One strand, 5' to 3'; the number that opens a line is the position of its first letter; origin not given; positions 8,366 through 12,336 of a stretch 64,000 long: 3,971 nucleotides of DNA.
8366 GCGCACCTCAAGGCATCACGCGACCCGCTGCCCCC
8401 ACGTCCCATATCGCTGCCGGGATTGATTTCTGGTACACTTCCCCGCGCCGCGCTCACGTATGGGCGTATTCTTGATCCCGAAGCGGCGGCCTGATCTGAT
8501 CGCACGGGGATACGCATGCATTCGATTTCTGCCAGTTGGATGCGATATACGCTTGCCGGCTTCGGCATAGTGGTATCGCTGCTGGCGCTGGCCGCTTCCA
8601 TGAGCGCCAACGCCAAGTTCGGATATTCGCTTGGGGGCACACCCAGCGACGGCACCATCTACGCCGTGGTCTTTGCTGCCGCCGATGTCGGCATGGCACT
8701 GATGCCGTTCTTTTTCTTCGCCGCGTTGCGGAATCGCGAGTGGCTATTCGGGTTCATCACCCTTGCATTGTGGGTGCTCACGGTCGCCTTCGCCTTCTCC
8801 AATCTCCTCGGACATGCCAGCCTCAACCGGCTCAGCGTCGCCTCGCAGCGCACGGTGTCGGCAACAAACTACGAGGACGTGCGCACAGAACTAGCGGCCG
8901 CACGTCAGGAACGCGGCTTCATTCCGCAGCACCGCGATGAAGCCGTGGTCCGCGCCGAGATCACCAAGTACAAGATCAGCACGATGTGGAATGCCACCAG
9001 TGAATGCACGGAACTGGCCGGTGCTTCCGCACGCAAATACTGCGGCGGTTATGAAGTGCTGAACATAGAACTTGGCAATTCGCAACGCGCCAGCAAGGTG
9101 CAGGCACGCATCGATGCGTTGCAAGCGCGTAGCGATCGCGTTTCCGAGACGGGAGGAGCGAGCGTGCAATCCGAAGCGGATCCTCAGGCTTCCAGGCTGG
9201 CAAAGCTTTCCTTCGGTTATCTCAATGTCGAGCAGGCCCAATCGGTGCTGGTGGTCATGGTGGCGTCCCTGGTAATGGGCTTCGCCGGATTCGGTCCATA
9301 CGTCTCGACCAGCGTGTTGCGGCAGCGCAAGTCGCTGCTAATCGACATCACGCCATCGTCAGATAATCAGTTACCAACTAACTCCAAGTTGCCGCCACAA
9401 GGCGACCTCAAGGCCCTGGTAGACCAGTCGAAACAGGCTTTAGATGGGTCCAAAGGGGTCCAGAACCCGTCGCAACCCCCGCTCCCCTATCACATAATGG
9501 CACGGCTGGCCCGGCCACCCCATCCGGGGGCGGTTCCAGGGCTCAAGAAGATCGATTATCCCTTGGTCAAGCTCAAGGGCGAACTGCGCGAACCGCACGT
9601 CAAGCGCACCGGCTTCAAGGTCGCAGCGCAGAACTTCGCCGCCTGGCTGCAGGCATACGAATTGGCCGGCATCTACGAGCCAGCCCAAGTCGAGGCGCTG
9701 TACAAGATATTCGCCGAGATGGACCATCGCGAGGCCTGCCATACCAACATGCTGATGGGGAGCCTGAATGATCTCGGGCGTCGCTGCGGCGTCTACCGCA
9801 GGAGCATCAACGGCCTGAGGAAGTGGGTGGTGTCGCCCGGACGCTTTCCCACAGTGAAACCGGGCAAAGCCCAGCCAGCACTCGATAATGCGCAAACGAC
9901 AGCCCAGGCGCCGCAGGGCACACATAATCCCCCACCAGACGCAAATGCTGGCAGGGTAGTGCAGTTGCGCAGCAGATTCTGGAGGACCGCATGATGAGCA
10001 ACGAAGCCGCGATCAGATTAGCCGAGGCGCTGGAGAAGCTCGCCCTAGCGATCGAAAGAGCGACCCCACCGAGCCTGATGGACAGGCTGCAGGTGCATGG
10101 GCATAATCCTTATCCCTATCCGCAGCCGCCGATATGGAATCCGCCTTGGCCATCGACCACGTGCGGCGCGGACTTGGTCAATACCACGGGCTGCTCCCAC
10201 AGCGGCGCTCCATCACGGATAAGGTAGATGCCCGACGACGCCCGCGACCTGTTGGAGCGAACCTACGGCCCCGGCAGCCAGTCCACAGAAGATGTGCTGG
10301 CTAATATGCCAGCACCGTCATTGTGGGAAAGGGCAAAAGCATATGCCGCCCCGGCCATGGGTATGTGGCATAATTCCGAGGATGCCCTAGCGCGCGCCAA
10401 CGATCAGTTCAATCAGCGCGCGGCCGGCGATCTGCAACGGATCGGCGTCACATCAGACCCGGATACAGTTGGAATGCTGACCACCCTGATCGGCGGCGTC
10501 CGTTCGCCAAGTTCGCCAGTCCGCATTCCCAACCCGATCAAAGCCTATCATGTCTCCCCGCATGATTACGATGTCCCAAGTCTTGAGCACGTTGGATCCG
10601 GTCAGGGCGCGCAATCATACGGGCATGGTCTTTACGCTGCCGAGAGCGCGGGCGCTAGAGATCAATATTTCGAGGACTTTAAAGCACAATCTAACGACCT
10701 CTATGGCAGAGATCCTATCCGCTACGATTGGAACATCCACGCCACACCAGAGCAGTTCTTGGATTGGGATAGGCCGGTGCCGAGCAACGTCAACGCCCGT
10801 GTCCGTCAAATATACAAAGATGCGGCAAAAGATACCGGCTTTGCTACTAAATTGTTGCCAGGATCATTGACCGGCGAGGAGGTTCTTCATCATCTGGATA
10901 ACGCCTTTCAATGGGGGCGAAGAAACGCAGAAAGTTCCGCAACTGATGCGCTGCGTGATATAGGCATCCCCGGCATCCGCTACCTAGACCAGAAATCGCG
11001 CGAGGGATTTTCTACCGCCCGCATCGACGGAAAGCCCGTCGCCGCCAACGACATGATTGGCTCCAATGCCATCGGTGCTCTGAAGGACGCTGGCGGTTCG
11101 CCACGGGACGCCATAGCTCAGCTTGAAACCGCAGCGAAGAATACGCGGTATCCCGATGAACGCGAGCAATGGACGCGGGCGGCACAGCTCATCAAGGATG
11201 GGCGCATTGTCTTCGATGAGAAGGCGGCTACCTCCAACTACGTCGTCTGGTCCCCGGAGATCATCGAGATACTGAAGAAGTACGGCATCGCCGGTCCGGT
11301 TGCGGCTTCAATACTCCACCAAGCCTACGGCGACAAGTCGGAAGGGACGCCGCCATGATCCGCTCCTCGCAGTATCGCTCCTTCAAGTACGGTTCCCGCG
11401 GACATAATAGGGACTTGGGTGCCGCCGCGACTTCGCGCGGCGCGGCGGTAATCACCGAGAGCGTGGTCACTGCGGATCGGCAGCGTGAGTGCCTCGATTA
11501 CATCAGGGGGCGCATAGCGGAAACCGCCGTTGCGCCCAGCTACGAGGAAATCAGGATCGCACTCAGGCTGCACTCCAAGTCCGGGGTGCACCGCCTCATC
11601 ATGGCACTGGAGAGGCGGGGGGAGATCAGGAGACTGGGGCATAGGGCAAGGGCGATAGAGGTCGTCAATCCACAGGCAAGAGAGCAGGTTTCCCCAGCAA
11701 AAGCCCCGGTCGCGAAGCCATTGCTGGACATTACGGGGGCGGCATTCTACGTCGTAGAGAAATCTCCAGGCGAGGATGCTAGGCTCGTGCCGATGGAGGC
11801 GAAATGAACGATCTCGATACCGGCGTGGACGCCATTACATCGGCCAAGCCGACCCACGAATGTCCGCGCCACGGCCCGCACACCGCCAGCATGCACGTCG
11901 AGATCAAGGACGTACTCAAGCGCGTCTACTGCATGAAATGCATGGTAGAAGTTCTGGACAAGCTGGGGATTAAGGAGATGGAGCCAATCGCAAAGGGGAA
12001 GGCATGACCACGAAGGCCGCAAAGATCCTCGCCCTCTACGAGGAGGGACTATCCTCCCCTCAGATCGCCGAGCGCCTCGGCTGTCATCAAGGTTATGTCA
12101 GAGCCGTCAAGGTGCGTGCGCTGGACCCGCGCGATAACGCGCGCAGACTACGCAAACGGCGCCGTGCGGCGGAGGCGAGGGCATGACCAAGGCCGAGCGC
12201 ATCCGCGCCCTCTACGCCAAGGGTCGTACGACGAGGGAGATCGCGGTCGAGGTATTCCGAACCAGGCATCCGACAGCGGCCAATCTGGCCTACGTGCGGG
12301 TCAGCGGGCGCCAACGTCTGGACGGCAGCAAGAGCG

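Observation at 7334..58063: Twelve copies of an asymmetric GC-rich hairpin repeat occupying short intergenic spacers of the phage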

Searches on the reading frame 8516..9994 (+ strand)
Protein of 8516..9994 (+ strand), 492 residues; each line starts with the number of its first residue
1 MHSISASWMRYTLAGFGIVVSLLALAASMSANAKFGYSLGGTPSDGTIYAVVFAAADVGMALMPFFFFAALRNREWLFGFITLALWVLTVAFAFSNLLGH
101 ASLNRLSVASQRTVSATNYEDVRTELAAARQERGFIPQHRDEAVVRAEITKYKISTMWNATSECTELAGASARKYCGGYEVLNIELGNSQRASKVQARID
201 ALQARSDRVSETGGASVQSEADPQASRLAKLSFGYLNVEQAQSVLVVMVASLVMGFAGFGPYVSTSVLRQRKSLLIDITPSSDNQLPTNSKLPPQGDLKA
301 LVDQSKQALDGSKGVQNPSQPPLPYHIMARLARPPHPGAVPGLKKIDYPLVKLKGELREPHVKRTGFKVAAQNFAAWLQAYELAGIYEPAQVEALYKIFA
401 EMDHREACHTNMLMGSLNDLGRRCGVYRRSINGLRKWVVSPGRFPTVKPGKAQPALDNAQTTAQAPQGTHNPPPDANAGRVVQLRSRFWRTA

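Call 7: search_protein_families(library=phrogs, proteins=[window:8516-9994:+], max_evalue=0.00001)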
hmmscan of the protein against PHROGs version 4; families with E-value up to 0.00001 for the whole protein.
window:8516-9994:+ (492 aa): 0 families

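Call 10: search_protein_families(library=pfam, proteins=[window:8516-9994:+], max_evalue=0.001)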
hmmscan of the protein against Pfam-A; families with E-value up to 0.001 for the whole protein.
window:8516-9994:+ (492 aa): 0 families

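Call 79: search_protein_families(library=ncbifam, proteins=[window:8516-9994:+], max_evalue=0.01)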
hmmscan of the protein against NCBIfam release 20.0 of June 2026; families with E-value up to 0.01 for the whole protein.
window:8516-9994:+ (492 aa): 0 families

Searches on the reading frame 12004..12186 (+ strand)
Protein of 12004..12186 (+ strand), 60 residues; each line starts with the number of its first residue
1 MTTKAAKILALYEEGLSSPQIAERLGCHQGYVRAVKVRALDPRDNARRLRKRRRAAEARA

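Call 67: search_protein_families(library=pfam, proteins=[window:12004-12186:+], max_evalue=0.01)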
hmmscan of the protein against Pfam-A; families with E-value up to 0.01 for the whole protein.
window:12004-12186:+ (60 aa): 6 families
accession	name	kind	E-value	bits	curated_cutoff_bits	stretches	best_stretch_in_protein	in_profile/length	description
PF13384.12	HTH_23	-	1e-05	25.7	24.6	1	6-33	8-35/50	Homeodomain-like domain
PF08281.18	Sigma70_r4_2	-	3.2e-05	23.9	25.7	1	2-39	12-50/54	Sigma-70, region 4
PF13551.12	HTH_29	-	0.00026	21.5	28.1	1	6-55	2-59/64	Winged helix-turn helix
PF04545.22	Sigma70_r4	-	0.00037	20.4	24.1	1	10-41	15-46/50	Sigma-70, region 4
PF13936.12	HTH_38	-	0.0027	17.9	27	1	7-28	12-33/44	Helix-turn-helix domain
PF19610.4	DUF6115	-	0.0031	18.3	27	1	3-35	98-130/134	Family of unknown function (DUF6115)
